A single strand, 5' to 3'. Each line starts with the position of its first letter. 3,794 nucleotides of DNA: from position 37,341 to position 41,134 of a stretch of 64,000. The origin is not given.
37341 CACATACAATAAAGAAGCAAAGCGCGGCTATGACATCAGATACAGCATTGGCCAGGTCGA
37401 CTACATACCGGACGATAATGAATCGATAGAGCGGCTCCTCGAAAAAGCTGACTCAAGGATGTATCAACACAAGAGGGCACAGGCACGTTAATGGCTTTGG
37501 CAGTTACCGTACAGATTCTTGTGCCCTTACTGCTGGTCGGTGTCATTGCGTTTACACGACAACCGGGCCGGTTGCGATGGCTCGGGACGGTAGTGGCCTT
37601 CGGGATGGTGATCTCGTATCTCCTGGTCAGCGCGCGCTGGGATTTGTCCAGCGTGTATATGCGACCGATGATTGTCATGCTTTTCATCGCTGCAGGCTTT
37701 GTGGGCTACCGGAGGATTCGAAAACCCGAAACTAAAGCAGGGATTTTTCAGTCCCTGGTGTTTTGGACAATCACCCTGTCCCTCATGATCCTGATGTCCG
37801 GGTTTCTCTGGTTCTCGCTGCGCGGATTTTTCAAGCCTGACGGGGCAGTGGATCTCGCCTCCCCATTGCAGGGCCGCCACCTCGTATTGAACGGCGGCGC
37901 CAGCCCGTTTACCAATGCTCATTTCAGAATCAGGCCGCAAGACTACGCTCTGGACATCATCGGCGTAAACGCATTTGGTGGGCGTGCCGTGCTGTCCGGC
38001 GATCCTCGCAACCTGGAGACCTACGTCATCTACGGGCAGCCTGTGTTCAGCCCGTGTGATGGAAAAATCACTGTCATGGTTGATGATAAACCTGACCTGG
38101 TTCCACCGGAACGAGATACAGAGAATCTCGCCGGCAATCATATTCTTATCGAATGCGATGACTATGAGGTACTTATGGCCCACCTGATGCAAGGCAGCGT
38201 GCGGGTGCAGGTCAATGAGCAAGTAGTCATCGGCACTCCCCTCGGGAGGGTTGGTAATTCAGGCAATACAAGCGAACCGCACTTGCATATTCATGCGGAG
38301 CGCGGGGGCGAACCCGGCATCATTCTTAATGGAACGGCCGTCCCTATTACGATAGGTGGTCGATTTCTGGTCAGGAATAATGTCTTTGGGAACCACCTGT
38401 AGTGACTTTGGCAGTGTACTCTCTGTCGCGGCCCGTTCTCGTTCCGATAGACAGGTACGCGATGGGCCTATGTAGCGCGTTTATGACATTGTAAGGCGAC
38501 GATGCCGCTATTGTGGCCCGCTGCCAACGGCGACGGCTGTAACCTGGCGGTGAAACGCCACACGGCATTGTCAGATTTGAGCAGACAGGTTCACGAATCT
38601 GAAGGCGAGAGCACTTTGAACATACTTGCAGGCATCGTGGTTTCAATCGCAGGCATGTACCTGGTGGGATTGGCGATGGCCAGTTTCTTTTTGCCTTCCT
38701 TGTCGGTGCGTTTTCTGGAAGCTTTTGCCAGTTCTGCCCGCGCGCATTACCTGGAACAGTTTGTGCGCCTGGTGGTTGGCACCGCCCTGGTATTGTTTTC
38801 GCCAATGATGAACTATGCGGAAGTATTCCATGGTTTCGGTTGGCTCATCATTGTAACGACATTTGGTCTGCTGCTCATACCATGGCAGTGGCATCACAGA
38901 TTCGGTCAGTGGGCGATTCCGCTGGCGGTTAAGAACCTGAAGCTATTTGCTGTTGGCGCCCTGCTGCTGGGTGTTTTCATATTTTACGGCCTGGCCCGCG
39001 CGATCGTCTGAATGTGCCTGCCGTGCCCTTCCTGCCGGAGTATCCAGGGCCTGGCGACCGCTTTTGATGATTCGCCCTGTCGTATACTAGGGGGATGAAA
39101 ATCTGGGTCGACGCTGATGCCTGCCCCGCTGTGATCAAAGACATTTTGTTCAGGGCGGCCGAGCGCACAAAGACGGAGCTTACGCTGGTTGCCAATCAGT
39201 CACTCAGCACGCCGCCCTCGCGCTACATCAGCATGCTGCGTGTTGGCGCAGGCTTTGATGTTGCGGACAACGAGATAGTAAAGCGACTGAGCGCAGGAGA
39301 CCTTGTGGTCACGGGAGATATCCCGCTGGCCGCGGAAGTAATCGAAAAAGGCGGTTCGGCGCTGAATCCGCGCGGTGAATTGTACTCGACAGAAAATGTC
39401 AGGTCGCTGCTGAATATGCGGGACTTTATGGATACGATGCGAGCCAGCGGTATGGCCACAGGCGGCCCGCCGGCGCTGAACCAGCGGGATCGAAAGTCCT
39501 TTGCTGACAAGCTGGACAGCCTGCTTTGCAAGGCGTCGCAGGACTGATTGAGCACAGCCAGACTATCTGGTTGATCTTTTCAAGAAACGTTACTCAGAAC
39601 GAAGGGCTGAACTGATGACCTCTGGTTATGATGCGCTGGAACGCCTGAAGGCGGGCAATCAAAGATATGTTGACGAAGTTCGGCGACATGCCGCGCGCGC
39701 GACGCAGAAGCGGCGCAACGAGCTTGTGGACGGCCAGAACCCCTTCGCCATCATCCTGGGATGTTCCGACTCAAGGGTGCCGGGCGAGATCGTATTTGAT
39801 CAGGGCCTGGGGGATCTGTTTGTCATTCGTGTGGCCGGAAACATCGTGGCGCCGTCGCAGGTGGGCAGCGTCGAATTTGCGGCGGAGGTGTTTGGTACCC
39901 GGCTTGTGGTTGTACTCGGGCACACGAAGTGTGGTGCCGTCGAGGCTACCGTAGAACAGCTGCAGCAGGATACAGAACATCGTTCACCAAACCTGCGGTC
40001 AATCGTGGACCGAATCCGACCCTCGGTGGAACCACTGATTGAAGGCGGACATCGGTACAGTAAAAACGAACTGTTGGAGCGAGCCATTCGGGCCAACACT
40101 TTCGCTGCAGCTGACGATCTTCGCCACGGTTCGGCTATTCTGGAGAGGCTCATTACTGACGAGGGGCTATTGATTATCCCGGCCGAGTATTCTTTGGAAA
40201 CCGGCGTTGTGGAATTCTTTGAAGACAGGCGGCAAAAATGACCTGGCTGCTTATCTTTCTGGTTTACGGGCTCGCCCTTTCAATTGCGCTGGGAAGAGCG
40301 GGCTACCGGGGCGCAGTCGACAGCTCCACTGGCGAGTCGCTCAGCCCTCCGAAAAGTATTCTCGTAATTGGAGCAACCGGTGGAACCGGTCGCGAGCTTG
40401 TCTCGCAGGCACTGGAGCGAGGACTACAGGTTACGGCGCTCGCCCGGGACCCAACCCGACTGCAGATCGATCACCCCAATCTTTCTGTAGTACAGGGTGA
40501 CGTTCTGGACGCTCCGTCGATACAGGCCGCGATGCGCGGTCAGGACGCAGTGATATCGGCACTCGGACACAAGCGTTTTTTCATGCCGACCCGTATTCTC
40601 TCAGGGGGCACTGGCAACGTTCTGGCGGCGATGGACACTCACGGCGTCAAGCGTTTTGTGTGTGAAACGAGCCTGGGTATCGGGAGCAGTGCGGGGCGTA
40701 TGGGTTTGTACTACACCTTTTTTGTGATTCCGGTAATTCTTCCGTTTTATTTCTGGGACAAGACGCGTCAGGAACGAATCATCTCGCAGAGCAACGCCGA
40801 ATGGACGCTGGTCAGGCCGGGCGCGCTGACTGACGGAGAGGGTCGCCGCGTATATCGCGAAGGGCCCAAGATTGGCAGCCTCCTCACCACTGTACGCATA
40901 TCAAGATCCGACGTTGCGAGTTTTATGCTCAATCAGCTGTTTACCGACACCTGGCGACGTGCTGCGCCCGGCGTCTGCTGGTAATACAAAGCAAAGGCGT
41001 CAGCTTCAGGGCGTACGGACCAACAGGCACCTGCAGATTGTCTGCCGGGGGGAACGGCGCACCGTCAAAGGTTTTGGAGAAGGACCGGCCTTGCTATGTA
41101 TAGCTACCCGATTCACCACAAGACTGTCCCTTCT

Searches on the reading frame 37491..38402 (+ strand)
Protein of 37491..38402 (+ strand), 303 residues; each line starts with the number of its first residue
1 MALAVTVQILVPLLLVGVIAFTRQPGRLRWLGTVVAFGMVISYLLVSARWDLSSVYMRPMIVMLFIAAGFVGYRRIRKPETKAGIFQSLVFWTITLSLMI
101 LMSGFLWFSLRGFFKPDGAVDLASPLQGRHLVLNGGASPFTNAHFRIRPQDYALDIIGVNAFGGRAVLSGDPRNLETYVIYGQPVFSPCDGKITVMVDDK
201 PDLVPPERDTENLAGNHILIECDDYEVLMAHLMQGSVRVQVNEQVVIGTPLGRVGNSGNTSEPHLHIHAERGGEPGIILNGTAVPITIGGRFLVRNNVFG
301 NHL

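Call 67: search_protein_families(library=pfam, proteins=[window:37491-38402:+], max_evalue=0.001)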
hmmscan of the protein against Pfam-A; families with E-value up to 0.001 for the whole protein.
window:37491-38402:+ (303 aa): 1 family
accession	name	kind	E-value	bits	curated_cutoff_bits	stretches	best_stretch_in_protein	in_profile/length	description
PF01551.29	Peptidase_M23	-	7.3e-12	45.8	28.7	1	181-274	12-92/96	Peptidase family M23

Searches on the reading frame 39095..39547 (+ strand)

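Call 72: search_protein_families(library=pfam, proteins=[window:39095-39547:+], max_evalue=0.001)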
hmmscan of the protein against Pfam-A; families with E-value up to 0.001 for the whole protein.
window:39095-39547:+ (150 aa): 1 family
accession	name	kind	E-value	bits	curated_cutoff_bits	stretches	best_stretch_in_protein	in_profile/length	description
PF02639.20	DUF188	-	1.7e-48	164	24.3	1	17-144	1-128/130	Uncharacterized BCR, YaiI/YqxD family COG1671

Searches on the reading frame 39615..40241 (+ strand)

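Call 72: search_protein_families(library=pfam, proteins=[window:39615-40241:+], max_evalue=0.001)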
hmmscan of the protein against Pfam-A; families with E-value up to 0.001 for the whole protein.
window:39615-40241:+ (208 aa): 1 family
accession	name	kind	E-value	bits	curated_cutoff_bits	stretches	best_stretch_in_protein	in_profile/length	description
PF00484.24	Pro_CA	-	2e-35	122.8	25.7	1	45-199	1-156/156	Carbonic anhydrase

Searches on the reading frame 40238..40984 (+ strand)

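Call 72: search_protein_families(library=pfam, proteins=[window:40238-40984:+], max_evalue=0.001)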
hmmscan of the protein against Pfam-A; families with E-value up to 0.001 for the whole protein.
window:40238-40984:+ (248 aa): 7 families
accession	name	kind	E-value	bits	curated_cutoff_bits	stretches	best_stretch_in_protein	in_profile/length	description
PF13460.12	NAD_binding_10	-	4.7e-47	160.7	27.2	1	45-235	1-182/184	NAD(P)H-binding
PF05368.20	NmrA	-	1.7e-14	54.5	27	1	39-141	3-103/298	NmrA-like family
PF01370.27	Epimerase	-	1.2e-09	38.3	20.9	1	41-142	1-112/240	NAD dependent epimerase/dehydratase family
PF01073.25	3Beta_HSD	-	1.8e-06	27.7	22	1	42-146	1-117/280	3-beta hydroxysteroid dehydrogenase/isomerase family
PF00106.31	adh_short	-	0.00044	20.2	26.6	1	39-100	1-69/195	short chain dehydrogenase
PF03435.24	Sacchrp_dh_NADP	-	0.00059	20.6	25.1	1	41-110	1-77/129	Saccharopine dehydrogenase NADP binding domain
PF04321.23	RmlD_sub_bind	-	0.00082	19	27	0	40-105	2-55/287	RmlD substrate binding domain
